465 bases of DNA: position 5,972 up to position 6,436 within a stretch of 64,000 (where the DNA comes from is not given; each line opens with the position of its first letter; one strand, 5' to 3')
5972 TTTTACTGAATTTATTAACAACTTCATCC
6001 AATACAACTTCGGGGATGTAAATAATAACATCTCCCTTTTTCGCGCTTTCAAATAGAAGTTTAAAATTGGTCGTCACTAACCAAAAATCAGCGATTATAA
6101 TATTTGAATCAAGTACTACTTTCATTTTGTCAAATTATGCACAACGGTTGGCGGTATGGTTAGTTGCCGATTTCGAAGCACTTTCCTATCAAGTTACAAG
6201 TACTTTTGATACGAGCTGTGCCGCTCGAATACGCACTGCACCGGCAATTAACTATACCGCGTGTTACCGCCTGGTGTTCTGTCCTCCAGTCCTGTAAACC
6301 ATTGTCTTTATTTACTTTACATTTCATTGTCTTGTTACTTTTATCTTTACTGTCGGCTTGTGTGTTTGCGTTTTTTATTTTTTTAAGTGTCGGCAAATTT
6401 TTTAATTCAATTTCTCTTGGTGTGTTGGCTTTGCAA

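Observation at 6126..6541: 415-nt relatively GC-rich non-coding spacer inside the cluster, with hairpins and five same-strand GCCRAC motifs: candidate embedded ncRNA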

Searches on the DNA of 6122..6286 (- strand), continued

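Call 57: search_with_rna_model(model_id=R1, sources=[L132, L133, L134, L135, L136, L137, L138, L139, L140, L141, L142, L143, L144, L145, L146, L147, L148, L149, L150, L151], max_evalue=0.01, filters=default)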
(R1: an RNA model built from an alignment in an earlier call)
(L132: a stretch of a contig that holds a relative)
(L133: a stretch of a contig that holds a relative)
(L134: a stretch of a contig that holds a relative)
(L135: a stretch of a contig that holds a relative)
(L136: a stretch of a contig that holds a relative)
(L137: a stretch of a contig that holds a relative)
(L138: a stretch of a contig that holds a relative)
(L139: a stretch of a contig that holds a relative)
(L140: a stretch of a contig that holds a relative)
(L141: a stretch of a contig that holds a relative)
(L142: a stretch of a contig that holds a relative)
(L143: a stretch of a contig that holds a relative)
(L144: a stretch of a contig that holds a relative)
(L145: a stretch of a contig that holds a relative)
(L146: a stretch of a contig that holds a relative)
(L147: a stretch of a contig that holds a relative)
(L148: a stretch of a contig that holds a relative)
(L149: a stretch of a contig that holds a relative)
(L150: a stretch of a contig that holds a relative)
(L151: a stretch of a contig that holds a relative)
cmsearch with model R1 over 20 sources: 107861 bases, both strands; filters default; matches with E-value up to 0.01: 45.
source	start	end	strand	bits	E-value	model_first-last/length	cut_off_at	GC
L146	3960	4122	+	136.3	5.5e-25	1-163/163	no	0.44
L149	13620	13784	+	134.7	1.1e-24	1-163/163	no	0.4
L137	2875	3037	-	133.6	2e-24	1-163/163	no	0.44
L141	4507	4670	+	132.5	3.2e-24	1-163/163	no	0.41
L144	7651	7812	+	132.4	3.4e-24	1-163/163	no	0.44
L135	4408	4573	+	132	4.2e-24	1-163/163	no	0.37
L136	3948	4113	-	130.7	7.5e-24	1-163/163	no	0.35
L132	6326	6488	+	127.9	2.7e-23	1-163/163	no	0.42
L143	1641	1803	-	127.8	2.8e-23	1-163/163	no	0.4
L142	1746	1904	+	126.4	5.5e-23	1-163/163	no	0.42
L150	2791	2950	-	124.3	1.5e-22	1-163/163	no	0.44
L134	6116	6281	-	122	4.2e-22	1-163/163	no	0.41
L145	14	175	+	120.9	6.9e-22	1-163/163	no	0.36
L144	10683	10844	+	120.5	8.6e-22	1-163/163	no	0.37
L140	633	796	-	119.8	1.2e-21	1-163/163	no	0.34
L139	4511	4672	-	119.2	1.5e-21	1-163/163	no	0.44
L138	1661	1859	-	110.7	8.1e-20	1-163/163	no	0.43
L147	1394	1558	+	110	1.1e-19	1-163/163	no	0.38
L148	7723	7884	+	102.2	4.3e-18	1-163/163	no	0.46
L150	1406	1569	-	98.7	2.1e-17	1-163/163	no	0.4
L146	4654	4817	+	84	1.9e-14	1-163/163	no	0.43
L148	5819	5982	+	83.7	2.3e-14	1-163/163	no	0.42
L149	12262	12425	+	82.5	4e-14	1-163/163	no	0.41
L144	924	1090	+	78.9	2.1e-13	1-163/163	no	0.41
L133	4709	4876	+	71.4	7e-12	1-163/163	no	0.44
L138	874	1037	-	67.4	4.3e-11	1-163/163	no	0.44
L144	4762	4923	+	65.5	1.1e-10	1-163/163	no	0.48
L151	682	846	+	64.4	1.8e-10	1-163/163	no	0.39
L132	5523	5682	+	57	5.5e-09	1-163/163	no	0.44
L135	3202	3366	+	50.6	1e-07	1-163/163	no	0.39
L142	586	748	+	48.8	2.5e-07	1-163/163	no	0.51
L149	14701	14858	+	46.8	6.2e-07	1-163/163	no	0.41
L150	96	260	-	45.4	1.2e-06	1-163/163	no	0.5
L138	1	147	-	45.3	1.2e-06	1-144/163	3'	0.38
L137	2101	2263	-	42.2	5.3e-06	1-163/163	no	0.41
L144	11607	11772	+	39.8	1.6e-05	1-163/163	no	0.36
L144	6355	6520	+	35.6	0.00011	1-163/163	no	0.4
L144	5550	5714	+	34.9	0.00016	1-163/163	no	0.41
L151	4098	4261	+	34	0.00023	1-163/163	no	0.37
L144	8746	8903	+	33.9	0.00025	1-163/163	no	0.41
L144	12744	12910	+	33.2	0.00035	1-163/163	no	0.4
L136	137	233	-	30.6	0.0012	1-163/163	no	0.39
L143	2927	3053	-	30.2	0.0014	46-163/163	5'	0.35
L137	31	193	-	29.1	0.0023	1-163/163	no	0.34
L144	8200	8357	+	27.1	0.0058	1-163/163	no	0.42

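Call 60: search_with_rna_model(model_id=R1, sources=[window, L005, L006, L007, L029, L030, L031, L039, L040, L046, L047, L050, L052, L059, L061, L062, L063, L069, L071, L075, L076, L077, L083, L086, L088, L090, L093, L096, L099, L100, L102, L103, L105, L107, L108, L110, L114, L115, L116, L118, L124, L125, L128, L129, L131, L132, L135, L137, L138, L142, L144, L146, L148, L149, L150, L151], max_evalue=0.001, filters=default, make_alignment=true)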
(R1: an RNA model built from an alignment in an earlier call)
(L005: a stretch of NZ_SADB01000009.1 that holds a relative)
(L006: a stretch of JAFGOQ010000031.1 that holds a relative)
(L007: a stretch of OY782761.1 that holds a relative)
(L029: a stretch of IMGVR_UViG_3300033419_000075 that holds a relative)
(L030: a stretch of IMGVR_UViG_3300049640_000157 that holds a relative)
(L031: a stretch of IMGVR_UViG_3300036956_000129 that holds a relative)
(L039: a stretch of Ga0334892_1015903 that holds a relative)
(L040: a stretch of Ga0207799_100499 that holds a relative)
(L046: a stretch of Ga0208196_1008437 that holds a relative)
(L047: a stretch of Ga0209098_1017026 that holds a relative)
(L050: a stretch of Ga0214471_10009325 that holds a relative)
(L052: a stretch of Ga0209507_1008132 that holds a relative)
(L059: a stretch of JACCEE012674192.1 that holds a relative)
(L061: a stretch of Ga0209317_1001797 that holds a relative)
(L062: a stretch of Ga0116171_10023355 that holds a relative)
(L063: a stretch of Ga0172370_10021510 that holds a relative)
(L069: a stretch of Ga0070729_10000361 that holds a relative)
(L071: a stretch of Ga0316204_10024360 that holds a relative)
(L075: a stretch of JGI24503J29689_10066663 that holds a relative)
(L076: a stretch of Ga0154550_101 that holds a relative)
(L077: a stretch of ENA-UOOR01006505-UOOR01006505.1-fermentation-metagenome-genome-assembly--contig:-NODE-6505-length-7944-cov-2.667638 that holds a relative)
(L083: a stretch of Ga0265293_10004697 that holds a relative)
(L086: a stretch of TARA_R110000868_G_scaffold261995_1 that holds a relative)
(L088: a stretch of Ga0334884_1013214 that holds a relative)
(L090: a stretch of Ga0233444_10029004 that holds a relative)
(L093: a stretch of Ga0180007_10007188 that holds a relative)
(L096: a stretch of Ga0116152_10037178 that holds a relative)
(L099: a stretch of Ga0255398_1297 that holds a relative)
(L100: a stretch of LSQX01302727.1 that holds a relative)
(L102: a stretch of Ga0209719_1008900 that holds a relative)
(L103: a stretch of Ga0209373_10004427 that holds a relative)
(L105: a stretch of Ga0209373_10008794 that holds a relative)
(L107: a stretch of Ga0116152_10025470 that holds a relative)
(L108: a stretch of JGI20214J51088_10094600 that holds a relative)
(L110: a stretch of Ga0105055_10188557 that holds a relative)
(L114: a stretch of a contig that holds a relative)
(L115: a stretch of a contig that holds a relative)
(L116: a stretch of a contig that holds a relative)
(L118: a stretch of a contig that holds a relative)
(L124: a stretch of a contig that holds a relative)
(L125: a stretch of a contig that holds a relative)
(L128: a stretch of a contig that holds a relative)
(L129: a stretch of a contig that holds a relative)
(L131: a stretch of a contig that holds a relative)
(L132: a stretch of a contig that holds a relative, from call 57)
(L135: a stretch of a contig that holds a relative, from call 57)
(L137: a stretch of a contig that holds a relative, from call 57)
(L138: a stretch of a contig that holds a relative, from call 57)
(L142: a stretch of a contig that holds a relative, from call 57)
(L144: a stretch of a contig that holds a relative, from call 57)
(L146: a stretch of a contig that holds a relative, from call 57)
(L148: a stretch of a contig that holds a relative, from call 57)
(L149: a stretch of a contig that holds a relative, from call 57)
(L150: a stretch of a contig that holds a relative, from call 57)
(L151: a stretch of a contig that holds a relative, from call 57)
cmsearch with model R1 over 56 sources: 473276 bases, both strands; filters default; matches with E-value up to 0.001: 153.
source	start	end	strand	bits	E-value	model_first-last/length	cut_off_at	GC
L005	5846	6008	+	168.8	6.7e-31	1-163/163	no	0.37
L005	3282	3446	+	156.9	1.7e-28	1-163/163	no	0.42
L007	8354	8515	+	156.6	2e-28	1-163/163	no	0.42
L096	2921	3085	+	152.2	1.5e-27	1-163/163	no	0.38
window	4886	5050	-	152.1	1.6e-27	1-163/163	no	0.39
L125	2226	2387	+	151.7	1.9e-27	1-163/163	no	0.43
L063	2152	2313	+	145.3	3.8e-26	1-163/163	no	0.45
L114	1529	1690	+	143.7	7.9e-26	1-163/163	no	0.43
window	6123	6286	-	142.1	1.7e-25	1-163/163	no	0.47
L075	3418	3581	+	141.3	2.4e-25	1-163/163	no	0.43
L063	3616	3778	+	139.6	5.3e-25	1-163/163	no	0.44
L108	997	1158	-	136.9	1.9e-24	1-163/163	no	0.43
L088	4765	4928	+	136.6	2.2e-24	1-163/163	no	0.43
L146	3960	4122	+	136.3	2.4e-24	1-163/163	no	0.44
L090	3013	3177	-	136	2.8e-24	1-163/163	no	0.45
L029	10564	10727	+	135.6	3.5e-24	1-163/163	no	0.4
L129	2914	3075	+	135.1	4.3e-24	1-163/163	no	0.41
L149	13620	13784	+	134.7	5e-24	1-163/163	no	0.4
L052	4027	4188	-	133.7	8e-24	1-163/163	no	0.42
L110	1783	1947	+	133.7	8e-24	1-163/163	no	0.35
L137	2875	3037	-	133.6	8.6e-24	1-163/163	no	0.44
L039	2716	2877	+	133.5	9e-24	1-163/163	no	0.45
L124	1889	2050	+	133.4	9.3e-24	1-163/163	no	0.45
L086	5891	6055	+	133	1.1e-23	1-163/163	no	0.35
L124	14447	14605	+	133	1.1e-23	1-163/163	no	0.42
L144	7651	7812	+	132.4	1.5e-23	1-163/163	no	0.44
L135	4408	4573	+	132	1.8e-23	1-163/163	no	0.37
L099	4846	5003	-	130.8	3.2e-23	1-163/163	no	0.42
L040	1451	1614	-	130.5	3.7e-23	1-163/163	no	0.41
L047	2608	2771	+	130.1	4.4e-23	1-163/163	no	0.43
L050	57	221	-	130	4.5e-23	1-163/163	no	0.38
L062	2111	2275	+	128.4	9.5e-23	1-163/163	no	0.37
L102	3101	3264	-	128.4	9.7e-23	1-163/163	no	0.44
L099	6420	6583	-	128.3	1e-22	1-163/163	no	0.37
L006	8366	8528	+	127.9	1.2e-22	1-163/163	no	0.4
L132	6326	6488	+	127.9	1.2e-22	1-163/163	no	0.42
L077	2485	2647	+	127.6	1.4e-22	1-163/163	no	0.45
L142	1746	1904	+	126.4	2.4e-22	1-163/163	no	0.42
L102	2205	2368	-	125.7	3.4e-22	1-163/163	no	0.45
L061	10977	11138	-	125.2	4.3e-22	1-163/163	no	0.44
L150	2791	2950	-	124.3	6.4e-22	1-163/163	no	0.44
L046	1014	1176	-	122.8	1.3e-21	1-163/163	no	0.46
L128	2976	3137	+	121.6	2.2e-21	1-163/163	no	0.41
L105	4918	5076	-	121.1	2.8e-21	1-163/163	no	0.46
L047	1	144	+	120.6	3.6e-21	22-163/163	5'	0.43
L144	10683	10844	+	120.5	3.8e-21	1-163/163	no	0.37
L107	1934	2096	+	120.1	4.5e-21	1-163/163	no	0.44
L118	88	247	+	119.6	5.8e-21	1-163/163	no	0.42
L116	9349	9514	+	119.5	5.9e-21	1-163/163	no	0.43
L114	2962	3123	+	117.5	1.5e-20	1-163/163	no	0.35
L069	1333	1501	-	117.4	1.6e-20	1-163/163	no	0.39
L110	480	643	+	114.2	6.9e-20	1-163/163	no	0.34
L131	4278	4439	+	112.7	1.4e-19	1-163/163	no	0.42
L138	1661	1859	-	110.7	3.6e-19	1-163/163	no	0.43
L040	6358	6519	-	109.9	5.3e-19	1-163/163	no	0.41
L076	2749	2913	-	104.4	6.6e-18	1-163/163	no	0.37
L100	2369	2532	+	104.3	6.8e-18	1-163/163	no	0.38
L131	875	1037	+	103.9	8.2e-18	1-163/163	no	0.48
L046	2011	2174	-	103.5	1e-17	1-163/163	no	0.42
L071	4383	4547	-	103.2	1.2e-17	1-163/163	no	0.34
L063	993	1158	+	103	1.3e-17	1-163/163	no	0.44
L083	7425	7589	-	102.8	1.4e-17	1-163/163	no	0.41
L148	7723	7884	+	102.2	1.9e-17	1-163/163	no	0.46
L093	1192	1355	+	101.8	2.2e-17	1-163/163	no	0.39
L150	1406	1569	-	98.7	9.3e-17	1-163/163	no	0.4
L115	101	262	+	94.6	6.3e-16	1-163/163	no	0.38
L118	1037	1198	+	93.2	1.2e-15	1-163/163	no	0.45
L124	2696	2858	+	92.9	1.4e-15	1-163/163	no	0.42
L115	914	1076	+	91.9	2.2e-15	1-163/163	no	0.42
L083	12897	13059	-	87.9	1.4e-14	1-163/163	no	0.42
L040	5464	5627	-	87.9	1.4e-14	1-163/163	no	0.46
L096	1774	1938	+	87.9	1.4e-14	1-163/163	no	0.41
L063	1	142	+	84.5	6.8e-14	22-163/163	5'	0.44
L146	4654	4817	+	84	8.5e-14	1-163/163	no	0.43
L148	5819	5982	+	83.7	1e-13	1-163/163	no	0.42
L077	7765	7928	+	83.4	1.2e-13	1-163/163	no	0.34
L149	12262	12425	+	82.5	1.7e-13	1-163/163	no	0.41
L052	2066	2228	-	82.2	2e-13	1-163/163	no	0.46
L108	1866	2005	-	82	2.2e-13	23-163/163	no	0.41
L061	6139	6300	-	80.1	5.3e-13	1-163/163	no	0.49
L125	1208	1372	+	79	8.7e-13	1-163/163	no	0.47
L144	924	1090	+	78.9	9.1e-13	1-163/163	no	0.41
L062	13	178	+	78.1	1.3e-12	1-163/163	no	0.44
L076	3721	3882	-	77.9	1.5e-12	1-163/163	no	0.41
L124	4636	4798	+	76.5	2.8e-12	1-163/163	no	0.36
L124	6279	6442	+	74.9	5.9e-12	1-163/163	no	0.42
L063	6068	6234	+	74.8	6.1e-12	1-163/163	no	0.43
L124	8966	9127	+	74.5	6.9e-12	1-163/163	no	0.46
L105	1366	1528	-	74.3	7.6e-12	1-163/163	no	0.41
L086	3302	3464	+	74.1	8.6e-12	1-163/163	no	0.36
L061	4361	4523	-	73.2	1.3e-11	1-163/163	no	0.43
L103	3742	3904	-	71.1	3.5e-11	1-163/163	no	0.42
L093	2457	2629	+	69.3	7.8e-11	1-163/163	no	0.42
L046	5521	5685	-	68.8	9.8e-11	1-163/163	no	0.48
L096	232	395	+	68.7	1e-10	1-163/163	no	0.43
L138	874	1037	-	67.4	1.9e-10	1-163/163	no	0.44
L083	10018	10182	-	66.5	2.9e-10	1-163/163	no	0.43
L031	1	92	+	66.3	3.2e-10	73-163/163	5'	0.43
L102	3997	4161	-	65.9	3.9e-10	1-163/163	no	0.44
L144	4762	4923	+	65.5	4.7e-10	1-163/163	no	0.48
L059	6337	6497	+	65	5.9e-10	1-163/163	no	0.48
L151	682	846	+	64.4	7.8e-10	1-163/163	no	0.39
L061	2123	2287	-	60.4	5e-09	1-163/163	no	0.5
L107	907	1072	+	59.8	6.4e-09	1-163/163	no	0.48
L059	1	94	+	59.8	6.7e-09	71-163/163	5'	0.5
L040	103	267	-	59.6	7.3e-09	1-163/163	no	0.48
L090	95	254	-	59.4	8e-09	1-163/163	no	0.37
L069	7120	7286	-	58.7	1.1e-08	1-163/163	no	0.4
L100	1368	1530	+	57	2.4e-08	1-163/163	no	0.36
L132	5523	5682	+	57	2.4e-08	1-163/163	no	0.44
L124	9799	9961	+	55.9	4e-08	1-163/163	no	0.45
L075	1397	1565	+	55.7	4.3e-08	1-163/163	no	0.43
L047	4123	4279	+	54.9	6.3e-08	1-163/163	no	0.4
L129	1189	1353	+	52.9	1.6e-07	1-163/163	no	0.36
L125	3500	3664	+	52.3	2.1e-07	1-163/163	no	0.53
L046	341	501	-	52.1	2.3e-07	1-163/163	no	0.44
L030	1671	1838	-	51.1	3.7e-07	1-163/163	no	0.36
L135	3202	3366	+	50.6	4.6e-07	1-163/163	no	0.39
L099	2614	2773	-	50.4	5.2e-07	1-163/163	no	0.47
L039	1598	1762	+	49.9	6.6e-07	1-163/163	no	0.55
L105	3551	3714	-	49.7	7.1e-07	1-163/163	no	0.45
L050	3501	3665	-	49.2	9.1e-07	1-163/163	no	0.38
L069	6135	6298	-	48.8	1.1e-06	1-163/163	no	0.4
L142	586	748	+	48.8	1.1e-06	1-163/163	no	0.51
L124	289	451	+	48.5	1.2e-06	1-163/163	no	0.45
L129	2106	2269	+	47.2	2.3e-06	1-163/163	no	0.36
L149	14701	14858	+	46.8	2.7e-06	1-163/163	no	0.41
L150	96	260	-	45.4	5.3e-06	1-163/163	no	0.5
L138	1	147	-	45.3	5.4e-06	1-144/163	3'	0.38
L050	1494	1655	-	45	6.3e-06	1-163/163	no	0.4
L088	915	1084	+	44.9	6.7e-06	1-163/163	no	0.61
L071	1471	1632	-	44.2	9.3e-06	1-163/163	no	0.32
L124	5219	5383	+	43.6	1.2e-05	1-163/163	no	0.39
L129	4066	4231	+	42.7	1.8e-05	1-163/163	no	0.34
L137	2101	2263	-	42.2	2.3e-05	1-163/163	no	0.41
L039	654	822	+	41.9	2.7e-05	1-163/163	no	0.61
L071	2582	2744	-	41.1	3.9e-05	1-163/163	no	0.37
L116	12998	13160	+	40.9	4.2e-05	1-163/163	no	0.44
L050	5171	5335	-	39.8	7.1e-05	1-163/163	no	0.34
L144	11607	11772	+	39.8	7.1e-05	1-163/163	no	0.36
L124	13030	13188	+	39.6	7.8e-05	1-163/163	no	0.36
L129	5346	5512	+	39.3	8.9e-05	1-163/163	no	0.37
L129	20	184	+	39.3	9e-05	1-163/163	no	0.34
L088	68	236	+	39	0.0001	1-163/163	no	0.63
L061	12042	12207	-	37.7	0.00019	1-163/163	no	0.37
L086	6507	6671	+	37.6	0.00019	1-163/163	no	0.41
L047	3324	3481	+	37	0.00026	1-163/163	no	0.37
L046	6357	6503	-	35.9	0.00042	18-163/163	5'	0.47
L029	6309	6474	+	35.9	0.00044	1-163/163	no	0.51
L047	919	1076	+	35.7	0.00048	1-163/163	no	0.36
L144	6355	6520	+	35.6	0.00049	1-163/163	no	0.4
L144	5550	5714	+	34.9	0.00068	1-163/163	no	0.41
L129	4720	4885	+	34.6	0.00078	1-163/163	no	0.36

Alignment A5: 150 matches aligned to the model, 326 columns, each read 5' to 3' on its own strand. Consensus structure (alignment columns), stored with it:
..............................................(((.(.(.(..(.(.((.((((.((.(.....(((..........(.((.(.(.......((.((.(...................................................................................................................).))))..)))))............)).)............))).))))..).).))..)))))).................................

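Call 78: search_with_rna_model(model_id=R1, sources=[L152, L153, L154, L155], max_evalue=1, filters=off)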
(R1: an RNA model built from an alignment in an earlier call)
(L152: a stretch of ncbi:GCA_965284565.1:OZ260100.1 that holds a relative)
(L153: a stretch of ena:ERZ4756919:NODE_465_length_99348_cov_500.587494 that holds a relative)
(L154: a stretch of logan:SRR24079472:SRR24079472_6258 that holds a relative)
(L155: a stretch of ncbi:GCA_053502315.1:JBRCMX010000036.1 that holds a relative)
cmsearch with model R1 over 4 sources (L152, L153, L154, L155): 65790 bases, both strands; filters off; matches with E-value up to 1: 9.
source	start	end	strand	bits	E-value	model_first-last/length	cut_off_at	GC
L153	12213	12375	+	101.7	3.2e-18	1-163/163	no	0.44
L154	3243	3405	+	101.7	3.2e-18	1-163/163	no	0.44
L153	12980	13140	+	83.2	1.8e-14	1-163/163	no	0.37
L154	4010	4170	+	83.2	1.8e-14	1-163/163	no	0.37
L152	17300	17461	+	66.8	3.6e-11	1-163/163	no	0.37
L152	19095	19257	+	53.9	1.4e-08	1-163/163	no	0.34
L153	19683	19846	+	46.9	3.6e-07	1-163/163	no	0.45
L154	10713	10876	+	46.9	3.6e-07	1-163/163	no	0.45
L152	582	692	-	15.3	0.85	1-163/163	no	0.32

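Call 92: search_with_rna_model(model_id=R1, sources=[L157], max_evalue=10, filters=off)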
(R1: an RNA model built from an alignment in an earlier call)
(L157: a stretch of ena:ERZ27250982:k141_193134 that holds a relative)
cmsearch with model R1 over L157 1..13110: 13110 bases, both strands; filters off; matches with E-value up to 10: 18.
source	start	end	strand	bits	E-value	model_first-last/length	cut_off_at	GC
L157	7076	7240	+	131.2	7.3e-25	1-163/163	no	0.38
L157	5892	6003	+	46.3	9.6e-08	1-163/163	no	0.41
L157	7090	7211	-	14.9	0.2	28-150/163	no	0.4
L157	8352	8414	+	11.7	0.93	1-163/163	no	0.37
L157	3398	3460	+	10.4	1.6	1-163/163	no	0.24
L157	4971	5040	-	9.9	2.1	1-163/163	no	0.31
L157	11019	11096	+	9.7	2.3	1-163/163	no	0.46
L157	5569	5654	+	9.4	2.7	1-163/163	no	0.29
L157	12159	12216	+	9.2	2.9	1-163/163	no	0.34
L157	3369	3445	-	8.8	3.4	1-163/163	no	0.27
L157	5760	5830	-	8.8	3.5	1-163/163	no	0.27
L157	3711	3856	+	8.4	4.3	1-163/163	no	0.38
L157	5327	5390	+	8.2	4.6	1-163/163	no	0.27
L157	9996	10095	+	7.7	5.9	1-163/163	no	0.42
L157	11244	11294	-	7.5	6.3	1-163/163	no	0.39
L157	6427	6500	+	6.9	8.3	1-163/163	no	0.27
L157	4821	4871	-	6.7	9.1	1-163/163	no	0.43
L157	2749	2788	-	6.6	9.9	1-163/163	no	0.28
